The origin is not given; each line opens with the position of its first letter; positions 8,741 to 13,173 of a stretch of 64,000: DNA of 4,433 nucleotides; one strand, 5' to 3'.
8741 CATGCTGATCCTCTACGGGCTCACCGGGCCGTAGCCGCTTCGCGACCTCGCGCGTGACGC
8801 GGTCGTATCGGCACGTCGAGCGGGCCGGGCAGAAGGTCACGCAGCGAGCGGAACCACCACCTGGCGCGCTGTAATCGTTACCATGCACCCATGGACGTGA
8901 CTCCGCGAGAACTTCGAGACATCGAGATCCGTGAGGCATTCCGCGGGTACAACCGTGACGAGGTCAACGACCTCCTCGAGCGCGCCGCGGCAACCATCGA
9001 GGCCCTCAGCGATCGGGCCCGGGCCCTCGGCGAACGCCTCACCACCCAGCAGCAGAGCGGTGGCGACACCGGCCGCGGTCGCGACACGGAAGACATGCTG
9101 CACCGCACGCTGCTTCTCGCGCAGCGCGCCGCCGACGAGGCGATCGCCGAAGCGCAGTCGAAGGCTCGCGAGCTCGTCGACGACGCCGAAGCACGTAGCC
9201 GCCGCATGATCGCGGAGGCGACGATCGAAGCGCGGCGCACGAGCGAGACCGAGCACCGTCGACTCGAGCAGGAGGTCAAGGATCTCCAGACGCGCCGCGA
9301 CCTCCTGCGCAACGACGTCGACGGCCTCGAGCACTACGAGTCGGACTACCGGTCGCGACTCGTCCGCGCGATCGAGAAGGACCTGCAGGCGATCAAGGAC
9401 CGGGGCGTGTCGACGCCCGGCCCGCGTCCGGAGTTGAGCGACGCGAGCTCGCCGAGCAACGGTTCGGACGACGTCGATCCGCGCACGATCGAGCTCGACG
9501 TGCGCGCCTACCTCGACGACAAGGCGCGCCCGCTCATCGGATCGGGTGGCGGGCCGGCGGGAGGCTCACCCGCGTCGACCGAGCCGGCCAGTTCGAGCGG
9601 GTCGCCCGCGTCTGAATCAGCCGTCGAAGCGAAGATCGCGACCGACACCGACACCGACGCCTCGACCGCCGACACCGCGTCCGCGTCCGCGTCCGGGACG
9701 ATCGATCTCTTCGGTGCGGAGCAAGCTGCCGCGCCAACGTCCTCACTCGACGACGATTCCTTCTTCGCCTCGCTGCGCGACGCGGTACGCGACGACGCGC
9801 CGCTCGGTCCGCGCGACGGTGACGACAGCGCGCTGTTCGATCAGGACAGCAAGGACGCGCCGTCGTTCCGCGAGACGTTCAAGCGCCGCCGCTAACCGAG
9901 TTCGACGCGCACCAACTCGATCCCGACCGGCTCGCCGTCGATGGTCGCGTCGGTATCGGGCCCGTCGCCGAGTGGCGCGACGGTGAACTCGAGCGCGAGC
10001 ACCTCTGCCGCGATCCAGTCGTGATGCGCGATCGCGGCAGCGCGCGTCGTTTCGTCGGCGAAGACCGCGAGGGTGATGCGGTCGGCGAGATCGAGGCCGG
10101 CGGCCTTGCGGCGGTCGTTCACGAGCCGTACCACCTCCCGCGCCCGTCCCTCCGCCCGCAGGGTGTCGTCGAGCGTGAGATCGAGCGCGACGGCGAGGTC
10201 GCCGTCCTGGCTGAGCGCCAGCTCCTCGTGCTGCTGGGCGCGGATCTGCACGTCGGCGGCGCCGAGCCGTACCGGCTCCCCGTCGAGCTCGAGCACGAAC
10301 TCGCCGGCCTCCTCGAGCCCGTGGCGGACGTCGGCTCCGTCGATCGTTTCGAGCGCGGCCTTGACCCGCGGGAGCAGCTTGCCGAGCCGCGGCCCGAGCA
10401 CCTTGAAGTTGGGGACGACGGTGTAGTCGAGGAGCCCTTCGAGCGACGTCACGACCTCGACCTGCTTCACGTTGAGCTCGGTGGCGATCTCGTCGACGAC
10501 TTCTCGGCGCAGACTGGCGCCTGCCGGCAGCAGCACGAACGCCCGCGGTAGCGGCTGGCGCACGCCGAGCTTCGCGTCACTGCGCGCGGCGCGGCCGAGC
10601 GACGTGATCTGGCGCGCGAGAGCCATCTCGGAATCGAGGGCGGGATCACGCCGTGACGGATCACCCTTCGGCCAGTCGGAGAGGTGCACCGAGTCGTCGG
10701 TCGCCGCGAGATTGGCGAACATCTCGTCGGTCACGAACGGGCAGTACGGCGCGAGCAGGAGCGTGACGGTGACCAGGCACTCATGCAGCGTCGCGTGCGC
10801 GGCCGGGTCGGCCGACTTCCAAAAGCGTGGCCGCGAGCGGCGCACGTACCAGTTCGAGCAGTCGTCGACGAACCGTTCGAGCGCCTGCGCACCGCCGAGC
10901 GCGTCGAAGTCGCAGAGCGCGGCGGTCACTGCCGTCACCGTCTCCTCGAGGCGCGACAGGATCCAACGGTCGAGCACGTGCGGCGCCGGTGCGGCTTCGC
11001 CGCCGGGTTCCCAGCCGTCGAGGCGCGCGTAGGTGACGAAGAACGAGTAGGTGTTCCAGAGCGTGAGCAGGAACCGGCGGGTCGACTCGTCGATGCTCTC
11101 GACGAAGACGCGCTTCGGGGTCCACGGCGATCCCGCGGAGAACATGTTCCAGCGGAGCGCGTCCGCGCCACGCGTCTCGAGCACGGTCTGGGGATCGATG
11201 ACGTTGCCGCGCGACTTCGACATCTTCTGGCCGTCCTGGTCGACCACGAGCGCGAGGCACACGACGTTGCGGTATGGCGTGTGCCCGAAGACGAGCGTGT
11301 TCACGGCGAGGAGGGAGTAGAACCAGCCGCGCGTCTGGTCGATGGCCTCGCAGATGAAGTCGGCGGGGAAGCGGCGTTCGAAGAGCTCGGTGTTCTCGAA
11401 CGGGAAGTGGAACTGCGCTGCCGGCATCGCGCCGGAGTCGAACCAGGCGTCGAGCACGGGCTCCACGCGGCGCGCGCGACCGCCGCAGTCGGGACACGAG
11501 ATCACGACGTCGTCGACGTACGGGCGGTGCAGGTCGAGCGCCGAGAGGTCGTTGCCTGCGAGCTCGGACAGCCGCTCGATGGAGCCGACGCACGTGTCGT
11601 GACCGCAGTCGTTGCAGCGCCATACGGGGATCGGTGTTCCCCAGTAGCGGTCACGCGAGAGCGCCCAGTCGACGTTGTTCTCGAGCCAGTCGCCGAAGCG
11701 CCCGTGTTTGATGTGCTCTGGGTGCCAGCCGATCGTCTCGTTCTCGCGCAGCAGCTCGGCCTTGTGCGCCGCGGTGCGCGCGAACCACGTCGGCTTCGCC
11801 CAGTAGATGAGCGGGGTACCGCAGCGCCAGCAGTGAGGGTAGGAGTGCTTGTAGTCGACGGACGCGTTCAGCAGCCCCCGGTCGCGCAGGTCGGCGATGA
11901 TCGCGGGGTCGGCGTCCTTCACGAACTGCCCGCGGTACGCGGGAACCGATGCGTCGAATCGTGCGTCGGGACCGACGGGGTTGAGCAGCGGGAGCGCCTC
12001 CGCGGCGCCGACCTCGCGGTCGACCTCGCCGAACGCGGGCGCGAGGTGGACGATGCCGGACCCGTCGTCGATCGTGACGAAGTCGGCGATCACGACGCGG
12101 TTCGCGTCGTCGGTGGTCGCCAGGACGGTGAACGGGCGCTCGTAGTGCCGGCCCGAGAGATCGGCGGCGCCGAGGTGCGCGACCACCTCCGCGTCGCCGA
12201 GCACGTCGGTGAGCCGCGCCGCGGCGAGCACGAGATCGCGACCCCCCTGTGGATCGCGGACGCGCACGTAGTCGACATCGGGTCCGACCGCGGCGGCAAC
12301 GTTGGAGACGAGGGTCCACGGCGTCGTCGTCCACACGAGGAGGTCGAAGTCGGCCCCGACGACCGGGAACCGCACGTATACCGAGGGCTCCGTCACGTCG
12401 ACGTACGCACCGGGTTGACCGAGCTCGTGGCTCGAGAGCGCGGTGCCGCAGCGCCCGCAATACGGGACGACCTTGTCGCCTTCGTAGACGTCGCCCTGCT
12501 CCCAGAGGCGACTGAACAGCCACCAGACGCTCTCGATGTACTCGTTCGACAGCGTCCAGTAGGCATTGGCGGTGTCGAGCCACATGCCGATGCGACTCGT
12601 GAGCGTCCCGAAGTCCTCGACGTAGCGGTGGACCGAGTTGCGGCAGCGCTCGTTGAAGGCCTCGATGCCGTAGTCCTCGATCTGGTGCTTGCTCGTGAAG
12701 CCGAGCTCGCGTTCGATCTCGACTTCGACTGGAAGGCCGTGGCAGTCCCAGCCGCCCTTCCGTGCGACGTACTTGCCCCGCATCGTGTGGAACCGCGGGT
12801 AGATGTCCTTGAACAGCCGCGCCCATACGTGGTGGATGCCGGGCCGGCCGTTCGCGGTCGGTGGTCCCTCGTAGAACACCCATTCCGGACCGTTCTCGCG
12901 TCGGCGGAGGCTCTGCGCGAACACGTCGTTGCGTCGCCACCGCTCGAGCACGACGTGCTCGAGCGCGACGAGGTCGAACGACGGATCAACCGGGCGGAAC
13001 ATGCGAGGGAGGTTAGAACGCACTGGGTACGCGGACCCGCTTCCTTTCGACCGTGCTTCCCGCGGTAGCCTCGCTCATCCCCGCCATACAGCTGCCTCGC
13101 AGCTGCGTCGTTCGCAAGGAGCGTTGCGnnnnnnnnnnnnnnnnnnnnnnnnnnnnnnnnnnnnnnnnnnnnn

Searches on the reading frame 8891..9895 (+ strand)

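Call 81: search_protein_families(library=pfam, proteins=[window:8891-9895:+], max_evalue=0.00001)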
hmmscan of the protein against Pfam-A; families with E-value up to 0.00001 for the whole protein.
window:8891-9895:+ (334 aa): 1 family
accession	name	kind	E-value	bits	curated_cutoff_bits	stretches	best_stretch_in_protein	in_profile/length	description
PF05103.18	DivIVA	-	5.8e-20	72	28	1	3-134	1-128/131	DivIVA protein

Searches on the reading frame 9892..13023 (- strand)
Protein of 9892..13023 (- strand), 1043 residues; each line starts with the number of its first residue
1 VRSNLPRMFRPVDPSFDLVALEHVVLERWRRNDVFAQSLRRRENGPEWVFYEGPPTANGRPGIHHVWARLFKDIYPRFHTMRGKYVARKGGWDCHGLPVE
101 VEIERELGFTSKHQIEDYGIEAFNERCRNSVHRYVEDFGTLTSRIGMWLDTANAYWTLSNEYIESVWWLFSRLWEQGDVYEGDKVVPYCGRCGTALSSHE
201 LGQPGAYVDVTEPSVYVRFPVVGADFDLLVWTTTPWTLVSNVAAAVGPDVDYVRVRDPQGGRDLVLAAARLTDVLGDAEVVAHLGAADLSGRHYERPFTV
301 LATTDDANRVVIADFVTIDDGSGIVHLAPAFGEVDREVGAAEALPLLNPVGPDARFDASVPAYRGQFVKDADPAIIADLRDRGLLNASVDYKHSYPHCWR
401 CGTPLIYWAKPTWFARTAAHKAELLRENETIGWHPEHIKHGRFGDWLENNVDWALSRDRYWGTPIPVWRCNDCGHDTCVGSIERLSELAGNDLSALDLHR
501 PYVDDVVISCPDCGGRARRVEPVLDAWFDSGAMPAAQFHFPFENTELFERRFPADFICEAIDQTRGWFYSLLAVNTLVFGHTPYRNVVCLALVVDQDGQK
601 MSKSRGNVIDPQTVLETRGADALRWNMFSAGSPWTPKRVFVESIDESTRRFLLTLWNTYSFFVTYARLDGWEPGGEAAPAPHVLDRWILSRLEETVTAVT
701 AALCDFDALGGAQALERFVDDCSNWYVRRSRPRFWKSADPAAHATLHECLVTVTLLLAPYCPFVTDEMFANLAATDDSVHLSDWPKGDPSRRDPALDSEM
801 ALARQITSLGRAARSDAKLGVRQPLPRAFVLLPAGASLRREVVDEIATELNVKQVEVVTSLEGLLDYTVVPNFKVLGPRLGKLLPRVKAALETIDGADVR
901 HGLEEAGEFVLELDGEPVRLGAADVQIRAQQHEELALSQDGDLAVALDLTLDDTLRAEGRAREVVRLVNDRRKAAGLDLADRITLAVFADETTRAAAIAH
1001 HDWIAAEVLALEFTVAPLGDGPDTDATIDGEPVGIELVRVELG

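Call 81: search_protein_families(library=pfam, proteins=[window:9892-13023:-], max_evalue=0.00001)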
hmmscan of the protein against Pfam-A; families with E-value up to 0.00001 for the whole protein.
window:9892-13023:- (1043 aa): 4 families
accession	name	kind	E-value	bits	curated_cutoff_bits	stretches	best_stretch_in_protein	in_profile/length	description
PF00133.28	tRNA-synt_1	-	1.6e-116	389.9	22.7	1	25-629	2-404/414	tRNA synthetases class I (I, L, M and V)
PF19302.4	DUF5915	-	5.2e-43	147.3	27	1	844-1038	2-193/195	Domain of unknown function (DUF5915)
PF08264.19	Anticodon_1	-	3.1e-28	99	25.1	1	685-825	1-144/148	Anticodon-binding domain of tRNA ligase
PF09334.17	tRNA-synt_1g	-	1.5e-14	54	20.1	0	594-630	321-357/391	tRNA synthetases class I (M)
